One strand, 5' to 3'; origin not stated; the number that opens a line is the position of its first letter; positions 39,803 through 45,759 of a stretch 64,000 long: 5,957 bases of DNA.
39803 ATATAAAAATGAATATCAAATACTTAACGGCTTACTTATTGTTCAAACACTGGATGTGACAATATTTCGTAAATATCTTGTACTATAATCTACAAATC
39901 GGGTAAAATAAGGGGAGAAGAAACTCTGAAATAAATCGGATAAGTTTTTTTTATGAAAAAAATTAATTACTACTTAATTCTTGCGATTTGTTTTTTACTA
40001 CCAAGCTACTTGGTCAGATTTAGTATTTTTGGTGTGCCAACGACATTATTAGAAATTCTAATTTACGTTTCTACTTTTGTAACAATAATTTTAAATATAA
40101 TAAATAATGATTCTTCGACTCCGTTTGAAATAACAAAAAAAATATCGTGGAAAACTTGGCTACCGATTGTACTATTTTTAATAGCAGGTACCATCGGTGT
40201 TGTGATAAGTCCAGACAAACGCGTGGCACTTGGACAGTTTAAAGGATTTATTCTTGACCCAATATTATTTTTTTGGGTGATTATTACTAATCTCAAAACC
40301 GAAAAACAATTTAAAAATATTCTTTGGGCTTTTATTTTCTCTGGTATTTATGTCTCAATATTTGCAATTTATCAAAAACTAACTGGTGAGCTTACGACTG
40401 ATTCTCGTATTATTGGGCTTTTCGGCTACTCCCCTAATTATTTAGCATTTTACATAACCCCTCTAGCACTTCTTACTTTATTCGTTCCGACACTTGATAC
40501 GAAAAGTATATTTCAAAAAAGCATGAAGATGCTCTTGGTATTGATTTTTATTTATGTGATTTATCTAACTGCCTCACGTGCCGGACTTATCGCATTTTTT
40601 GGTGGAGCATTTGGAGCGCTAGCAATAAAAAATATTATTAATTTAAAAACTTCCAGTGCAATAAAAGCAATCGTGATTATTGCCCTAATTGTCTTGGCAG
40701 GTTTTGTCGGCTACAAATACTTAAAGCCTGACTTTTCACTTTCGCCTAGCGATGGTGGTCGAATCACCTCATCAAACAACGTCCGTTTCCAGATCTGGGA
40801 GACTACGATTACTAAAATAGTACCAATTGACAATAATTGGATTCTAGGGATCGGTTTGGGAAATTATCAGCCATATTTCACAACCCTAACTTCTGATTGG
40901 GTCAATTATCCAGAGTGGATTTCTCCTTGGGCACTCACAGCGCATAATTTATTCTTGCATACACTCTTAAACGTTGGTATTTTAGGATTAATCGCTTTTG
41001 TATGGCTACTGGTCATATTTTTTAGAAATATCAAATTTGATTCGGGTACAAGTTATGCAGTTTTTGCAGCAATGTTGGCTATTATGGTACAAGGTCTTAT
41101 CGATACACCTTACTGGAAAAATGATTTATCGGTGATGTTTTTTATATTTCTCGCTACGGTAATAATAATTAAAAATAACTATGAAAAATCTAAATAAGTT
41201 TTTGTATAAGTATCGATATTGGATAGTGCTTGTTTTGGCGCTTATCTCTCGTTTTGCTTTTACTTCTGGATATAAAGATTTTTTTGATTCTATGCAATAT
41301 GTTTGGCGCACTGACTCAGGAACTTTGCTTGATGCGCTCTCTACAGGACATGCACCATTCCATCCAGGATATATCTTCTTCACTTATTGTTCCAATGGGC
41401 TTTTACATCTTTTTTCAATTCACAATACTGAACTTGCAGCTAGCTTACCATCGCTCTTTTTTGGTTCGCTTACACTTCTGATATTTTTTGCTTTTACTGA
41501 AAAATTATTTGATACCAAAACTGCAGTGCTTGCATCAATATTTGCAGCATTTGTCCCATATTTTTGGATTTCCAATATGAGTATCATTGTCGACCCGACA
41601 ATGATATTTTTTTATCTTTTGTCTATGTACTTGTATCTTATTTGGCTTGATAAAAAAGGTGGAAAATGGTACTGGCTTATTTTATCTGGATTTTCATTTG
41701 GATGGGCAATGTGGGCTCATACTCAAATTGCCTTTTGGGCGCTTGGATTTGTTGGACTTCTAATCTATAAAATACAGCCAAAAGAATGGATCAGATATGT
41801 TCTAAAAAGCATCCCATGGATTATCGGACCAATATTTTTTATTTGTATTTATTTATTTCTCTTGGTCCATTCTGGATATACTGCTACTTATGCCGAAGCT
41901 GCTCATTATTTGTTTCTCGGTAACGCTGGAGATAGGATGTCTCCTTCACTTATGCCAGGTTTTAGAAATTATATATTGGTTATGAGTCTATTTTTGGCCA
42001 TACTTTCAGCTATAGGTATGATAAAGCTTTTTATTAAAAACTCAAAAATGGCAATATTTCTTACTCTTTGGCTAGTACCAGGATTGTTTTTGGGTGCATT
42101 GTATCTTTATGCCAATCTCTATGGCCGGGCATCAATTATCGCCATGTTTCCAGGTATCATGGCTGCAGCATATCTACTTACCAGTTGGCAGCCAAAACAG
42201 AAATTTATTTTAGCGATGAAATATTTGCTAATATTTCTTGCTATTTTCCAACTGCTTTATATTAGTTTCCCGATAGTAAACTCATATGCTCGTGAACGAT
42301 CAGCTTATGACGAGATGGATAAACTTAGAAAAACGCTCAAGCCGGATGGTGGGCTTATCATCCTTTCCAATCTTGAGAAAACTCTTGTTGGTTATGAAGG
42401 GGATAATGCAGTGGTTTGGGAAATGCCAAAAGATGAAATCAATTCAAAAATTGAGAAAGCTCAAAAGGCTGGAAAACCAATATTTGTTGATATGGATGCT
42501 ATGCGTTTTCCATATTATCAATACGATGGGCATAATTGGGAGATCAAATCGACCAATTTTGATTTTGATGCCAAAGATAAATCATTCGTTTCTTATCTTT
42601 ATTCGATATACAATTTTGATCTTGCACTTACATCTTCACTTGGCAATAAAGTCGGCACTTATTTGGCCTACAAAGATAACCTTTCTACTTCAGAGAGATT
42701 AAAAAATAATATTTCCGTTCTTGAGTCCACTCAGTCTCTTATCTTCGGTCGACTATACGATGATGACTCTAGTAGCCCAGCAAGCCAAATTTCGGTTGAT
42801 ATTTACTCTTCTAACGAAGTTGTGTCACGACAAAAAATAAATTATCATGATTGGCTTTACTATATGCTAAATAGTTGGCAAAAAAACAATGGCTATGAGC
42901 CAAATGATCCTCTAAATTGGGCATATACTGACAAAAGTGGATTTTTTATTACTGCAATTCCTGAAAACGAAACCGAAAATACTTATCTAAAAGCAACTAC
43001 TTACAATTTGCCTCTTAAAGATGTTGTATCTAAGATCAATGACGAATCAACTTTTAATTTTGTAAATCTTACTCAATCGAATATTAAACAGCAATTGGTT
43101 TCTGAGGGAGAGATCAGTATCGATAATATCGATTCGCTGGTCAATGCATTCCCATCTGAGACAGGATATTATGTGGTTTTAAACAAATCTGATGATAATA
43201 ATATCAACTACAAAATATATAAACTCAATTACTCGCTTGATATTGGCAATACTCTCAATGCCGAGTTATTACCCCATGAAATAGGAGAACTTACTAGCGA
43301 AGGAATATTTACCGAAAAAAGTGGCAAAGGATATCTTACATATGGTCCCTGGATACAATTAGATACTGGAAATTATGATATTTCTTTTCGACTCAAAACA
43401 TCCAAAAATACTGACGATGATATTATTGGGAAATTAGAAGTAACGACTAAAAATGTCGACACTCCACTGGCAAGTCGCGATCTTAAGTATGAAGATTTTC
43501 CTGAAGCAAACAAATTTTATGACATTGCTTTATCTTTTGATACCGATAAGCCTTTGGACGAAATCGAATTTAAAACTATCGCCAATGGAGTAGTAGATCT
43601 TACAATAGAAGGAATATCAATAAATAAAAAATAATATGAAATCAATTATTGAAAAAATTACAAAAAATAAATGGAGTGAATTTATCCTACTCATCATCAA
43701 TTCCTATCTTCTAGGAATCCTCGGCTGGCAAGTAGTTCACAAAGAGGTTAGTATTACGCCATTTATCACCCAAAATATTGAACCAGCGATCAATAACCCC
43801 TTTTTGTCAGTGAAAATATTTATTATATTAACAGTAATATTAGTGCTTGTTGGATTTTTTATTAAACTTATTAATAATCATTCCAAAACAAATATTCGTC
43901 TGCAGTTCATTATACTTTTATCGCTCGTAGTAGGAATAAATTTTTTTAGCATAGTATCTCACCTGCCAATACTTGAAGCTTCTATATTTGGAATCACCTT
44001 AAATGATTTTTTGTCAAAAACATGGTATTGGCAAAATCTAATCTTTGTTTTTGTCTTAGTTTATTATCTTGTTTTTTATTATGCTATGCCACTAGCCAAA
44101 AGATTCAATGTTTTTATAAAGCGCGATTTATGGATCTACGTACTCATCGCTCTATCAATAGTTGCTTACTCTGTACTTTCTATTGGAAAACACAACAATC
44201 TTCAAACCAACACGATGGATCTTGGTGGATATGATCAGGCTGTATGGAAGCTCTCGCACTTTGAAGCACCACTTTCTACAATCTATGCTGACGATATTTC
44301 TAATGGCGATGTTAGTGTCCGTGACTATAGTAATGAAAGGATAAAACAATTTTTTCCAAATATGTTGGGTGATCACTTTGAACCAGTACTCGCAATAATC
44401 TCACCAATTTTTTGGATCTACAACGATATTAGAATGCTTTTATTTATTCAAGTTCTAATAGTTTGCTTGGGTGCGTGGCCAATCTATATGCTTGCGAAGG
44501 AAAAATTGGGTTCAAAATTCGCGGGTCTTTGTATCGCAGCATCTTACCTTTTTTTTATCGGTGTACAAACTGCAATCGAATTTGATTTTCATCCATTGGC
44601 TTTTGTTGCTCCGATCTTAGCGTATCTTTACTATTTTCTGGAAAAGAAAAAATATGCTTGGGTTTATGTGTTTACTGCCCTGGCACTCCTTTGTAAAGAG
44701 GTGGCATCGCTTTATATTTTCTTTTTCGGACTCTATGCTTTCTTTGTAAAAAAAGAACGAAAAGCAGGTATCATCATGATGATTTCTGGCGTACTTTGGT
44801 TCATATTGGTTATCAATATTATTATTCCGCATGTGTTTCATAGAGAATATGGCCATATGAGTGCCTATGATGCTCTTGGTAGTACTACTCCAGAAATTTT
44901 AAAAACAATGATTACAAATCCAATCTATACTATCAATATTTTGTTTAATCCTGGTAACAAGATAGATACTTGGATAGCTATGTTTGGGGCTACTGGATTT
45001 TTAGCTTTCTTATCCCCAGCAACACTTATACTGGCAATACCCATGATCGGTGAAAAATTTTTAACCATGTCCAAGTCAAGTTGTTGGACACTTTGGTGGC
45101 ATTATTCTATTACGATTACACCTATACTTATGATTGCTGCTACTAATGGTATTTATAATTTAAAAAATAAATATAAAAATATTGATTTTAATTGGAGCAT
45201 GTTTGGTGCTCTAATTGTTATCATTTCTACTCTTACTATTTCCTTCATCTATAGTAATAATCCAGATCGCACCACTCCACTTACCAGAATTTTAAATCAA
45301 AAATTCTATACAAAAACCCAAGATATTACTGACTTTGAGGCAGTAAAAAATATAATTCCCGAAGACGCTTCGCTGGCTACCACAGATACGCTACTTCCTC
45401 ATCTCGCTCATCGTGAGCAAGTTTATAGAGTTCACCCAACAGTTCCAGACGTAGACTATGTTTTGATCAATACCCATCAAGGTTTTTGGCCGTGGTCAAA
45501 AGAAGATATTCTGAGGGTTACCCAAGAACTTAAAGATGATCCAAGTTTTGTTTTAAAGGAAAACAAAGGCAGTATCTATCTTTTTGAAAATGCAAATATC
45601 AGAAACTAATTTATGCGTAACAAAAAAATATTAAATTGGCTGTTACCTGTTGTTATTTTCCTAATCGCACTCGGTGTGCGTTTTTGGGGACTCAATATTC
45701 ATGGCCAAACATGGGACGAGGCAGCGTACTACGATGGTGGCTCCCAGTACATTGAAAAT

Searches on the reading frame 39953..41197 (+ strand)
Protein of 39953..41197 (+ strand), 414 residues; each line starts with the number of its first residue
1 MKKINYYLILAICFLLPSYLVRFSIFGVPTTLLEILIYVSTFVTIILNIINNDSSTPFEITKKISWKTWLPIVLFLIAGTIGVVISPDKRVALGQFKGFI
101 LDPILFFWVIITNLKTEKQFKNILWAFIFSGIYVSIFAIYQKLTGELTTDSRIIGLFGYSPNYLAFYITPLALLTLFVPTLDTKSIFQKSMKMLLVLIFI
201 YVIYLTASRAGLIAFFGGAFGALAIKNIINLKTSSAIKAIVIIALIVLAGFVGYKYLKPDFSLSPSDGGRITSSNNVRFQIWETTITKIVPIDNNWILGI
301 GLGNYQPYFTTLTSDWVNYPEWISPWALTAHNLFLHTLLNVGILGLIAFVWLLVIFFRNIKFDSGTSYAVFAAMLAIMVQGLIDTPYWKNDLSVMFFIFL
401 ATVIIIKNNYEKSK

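Call 20: search_protein_families(library=pfam, proteins=[window:39953-41197:+], max_evalue=0.0001)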
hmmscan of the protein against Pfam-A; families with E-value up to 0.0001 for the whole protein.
window:39953-41197:+ (414 aa): 1 family
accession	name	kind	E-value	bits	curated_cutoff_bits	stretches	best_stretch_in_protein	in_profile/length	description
PF04932.20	Wzy_C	-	9.8e-16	58.3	31.7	1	195-350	2-149/149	O-Antigen ligase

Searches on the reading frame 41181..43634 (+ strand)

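Call 20: search_protein_families(library=pfam, proteins=[window:41181-43634:+], max_evalue=0.0001)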
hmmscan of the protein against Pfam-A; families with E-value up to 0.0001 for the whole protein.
window:41181-43634:+ (817 aa): 2 families
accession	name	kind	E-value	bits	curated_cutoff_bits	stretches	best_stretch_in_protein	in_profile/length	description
PF13231.12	PMT_2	-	8e-11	42.8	26.1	1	69-224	8-155/160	Dolichyl-phosphate-mannose-protein mannosyltransferase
PF02366.24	PMT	-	7.7e-07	29.4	22.7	1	67-225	66-225/245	Dolichyl-phosphate-mannose-protein mannosyltransferase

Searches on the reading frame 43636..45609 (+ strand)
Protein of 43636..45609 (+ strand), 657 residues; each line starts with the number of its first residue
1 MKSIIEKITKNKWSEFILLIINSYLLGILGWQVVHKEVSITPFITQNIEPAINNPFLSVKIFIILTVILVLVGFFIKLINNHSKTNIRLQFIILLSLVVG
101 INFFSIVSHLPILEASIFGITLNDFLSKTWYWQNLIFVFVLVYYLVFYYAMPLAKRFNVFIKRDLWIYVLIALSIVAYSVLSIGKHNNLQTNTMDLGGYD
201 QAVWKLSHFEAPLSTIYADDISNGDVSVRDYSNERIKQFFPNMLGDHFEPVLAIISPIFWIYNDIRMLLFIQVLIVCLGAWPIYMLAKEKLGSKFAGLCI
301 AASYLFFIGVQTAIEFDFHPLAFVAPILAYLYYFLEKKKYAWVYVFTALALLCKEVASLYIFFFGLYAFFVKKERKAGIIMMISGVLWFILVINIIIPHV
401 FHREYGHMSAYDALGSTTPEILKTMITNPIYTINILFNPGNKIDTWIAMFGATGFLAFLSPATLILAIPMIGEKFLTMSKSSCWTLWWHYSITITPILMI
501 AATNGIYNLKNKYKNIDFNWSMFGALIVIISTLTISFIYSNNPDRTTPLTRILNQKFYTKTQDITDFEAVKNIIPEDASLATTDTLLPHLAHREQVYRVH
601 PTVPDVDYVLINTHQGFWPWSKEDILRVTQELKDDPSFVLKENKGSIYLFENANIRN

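Call 20: search_protein_families(library=pfam, proteins=[window:43636-45609:+], max_evalue=0.0001)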
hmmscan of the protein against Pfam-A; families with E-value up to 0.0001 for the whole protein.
window:43636-45609:+ (657 aa): 1 family
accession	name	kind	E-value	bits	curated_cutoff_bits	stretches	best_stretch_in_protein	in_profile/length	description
PF09852.15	DUF2079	-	2.1e-72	245.1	28.2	1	185-635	1-445/459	Predicted membrane protein (DUF2079)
